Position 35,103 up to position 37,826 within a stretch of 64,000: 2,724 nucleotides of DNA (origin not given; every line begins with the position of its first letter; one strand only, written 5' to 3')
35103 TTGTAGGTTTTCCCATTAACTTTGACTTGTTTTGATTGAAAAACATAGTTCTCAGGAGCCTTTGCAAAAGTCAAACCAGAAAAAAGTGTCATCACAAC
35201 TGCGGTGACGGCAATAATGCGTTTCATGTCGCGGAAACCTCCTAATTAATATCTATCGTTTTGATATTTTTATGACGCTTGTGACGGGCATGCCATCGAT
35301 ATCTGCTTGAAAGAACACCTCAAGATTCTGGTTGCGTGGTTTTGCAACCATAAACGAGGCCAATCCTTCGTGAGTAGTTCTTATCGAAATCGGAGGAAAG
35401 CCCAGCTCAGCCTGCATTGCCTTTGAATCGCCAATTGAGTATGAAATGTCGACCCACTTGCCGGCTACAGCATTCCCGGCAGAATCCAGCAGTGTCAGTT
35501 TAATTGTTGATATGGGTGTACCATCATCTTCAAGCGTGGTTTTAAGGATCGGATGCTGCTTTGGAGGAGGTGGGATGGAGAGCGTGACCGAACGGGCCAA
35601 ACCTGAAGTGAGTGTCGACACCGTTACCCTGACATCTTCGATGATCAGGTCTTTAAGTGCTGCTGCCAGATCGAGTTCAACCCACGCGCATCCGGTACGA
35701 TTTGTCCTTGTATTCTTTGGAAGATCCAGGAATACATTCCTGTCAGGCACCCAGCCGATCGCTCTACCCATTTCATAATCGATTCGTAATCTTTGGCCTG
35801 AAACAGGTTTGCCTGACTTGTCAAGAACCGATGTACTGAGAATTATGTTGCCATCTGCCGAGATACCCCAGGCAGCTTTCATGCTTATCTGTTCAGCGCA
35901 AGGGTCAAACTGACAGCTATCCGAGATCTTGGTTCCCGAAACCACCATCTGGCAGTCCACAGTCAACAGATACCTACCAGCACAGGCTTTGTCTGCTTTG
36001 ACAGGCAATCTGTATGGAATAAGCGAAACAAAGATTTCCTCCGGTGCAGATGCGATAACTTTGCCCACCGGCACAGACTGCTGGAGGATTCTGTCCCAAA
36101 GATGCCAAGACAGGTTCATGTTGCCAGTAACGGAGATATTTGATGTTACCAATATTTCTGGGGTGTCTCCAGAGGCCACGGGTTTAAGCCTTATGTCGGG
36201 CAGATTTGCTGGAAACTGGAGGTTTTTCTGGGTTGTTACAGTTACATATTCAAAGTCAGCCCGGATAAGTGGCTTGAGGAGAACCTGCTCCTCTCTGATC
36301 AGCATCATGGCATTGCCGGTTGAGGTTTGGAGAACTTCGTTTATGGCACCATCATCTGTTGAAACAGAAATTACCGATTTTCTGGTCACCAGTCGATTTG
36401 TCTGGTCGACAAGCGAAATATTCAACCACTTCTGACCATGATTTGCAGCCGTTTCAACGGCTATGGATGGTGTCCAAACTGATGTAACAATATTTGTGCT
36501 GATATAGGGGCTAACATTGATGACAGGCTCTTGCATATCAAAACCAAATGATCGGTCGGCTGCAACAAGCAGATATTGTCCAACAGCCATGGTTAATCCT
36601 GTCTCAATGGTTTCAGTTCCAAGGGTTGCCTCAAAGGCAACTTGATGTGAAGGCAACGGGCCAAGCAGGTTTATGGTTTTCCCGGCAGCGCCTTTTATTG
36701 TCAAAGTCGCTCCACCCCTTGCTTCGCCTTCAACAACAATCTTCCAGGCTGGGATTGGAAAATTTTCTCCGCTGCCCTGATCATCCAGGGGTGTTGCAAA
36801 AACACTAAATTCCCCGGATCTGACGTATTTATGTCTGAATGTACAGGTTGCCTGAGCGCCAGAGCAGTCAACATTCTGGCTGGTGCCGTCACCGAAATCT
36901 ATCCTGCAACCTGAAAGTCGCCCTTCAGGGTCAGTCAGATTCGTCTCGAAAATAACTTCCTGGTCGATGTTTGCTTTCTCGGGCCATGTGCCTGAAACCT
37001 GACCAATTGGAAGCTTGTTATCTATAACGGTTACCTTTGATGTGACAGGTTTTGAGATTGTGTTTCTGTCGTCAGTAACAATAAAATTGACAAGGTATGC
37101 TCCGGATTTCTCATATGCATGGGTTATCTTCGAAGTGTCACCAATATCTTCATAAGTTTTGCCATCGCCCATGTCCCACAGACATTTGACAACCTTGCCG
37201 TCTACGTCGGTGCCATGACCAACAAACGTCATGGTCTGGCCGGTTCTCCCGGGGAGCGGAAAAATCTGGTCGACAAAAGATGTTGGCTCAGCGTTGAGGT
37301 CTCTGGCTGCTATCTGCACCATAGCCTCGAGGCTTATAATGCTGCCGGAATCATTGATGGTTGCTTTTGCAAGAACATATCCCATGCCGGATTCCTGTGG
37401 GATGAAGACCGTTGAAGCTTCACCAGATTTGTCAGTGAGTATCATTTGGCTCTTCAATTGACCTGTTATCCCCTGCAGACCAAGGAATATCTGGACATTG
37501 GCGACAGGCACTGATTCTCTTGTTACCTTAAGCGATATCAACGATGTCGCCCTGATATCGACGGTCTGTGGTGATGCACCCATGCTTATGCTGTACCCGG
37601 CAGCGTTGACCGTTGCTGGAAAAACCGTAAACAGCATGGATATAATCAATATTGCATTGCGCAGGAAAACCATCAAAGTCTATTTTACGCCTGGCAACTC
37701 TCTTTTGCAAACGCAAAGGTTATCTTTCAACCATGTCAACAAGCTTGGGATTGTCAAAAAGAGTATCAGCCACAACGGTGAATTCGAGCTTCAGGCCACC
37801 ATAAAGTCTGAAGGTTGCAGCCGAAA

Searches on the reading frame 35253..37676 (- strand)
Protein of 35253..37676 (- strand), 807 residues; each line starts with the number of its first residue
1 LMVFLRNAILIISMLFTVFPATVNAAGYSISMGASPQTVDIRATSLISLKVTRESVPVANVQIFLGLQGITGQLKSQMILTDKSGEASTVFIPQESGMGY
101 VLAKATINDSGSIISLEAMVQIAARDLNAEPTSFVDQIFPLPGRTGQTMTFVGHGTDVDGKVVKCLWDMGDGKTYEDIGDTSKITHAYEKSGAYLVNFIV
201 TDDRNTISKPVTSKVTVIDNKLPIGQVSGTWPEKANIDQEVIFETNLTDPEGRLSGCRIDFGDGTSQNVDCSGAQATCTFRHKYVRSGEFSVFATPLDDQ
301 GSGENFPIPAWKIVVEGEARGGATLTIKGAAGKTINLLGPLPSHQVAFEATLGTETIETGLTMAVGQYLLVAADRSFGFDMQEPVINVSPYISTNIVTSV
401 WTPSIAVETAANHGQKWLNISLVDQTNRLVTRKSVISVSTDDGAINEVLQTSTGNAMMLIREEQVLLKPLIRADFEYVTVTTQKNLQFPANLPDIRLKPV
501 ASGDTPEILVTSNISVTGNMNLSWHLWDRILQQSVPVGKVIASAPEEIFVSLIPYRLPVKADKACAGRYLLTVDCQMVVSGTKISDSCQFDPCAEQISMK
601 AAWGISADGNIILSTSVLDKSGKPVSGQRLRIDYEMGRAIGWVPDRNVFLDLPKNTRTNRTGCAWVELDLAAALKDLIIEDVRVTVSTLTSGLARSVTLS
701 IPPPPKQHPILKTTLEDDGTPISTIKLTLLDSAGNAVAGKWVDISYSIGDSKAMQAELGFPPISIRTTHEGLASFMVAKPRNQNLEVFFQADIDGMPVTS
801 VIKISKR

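Call 22: search_protein_families(library=ncbifam, proteins=[window:35253-37676:-], max_evalue=0.001)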
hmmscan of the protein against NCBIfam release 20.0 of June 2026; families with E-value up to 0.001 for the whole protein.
window:35253-37676:- (807 aa): 3 families
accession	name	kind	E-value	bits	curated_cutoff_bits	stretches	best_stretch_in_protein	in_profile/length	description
TIGR00864.1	PCC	subfamily_domain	4.6e-06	23.3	1861.4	0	257-294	192-228/2700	polycystin cation channel protein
NF058578.1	CPR_pilus_PamR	equivalog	2.2e-05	23.5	300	0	259-302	185-228/297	pilus system RbmA-like protein PamR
NF038112.1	myxo_dep_M36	subfamily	8.6e-05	19.8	1500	1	80-254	1333-1505/1604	myxosortase-dependent M36 family metallopeptidase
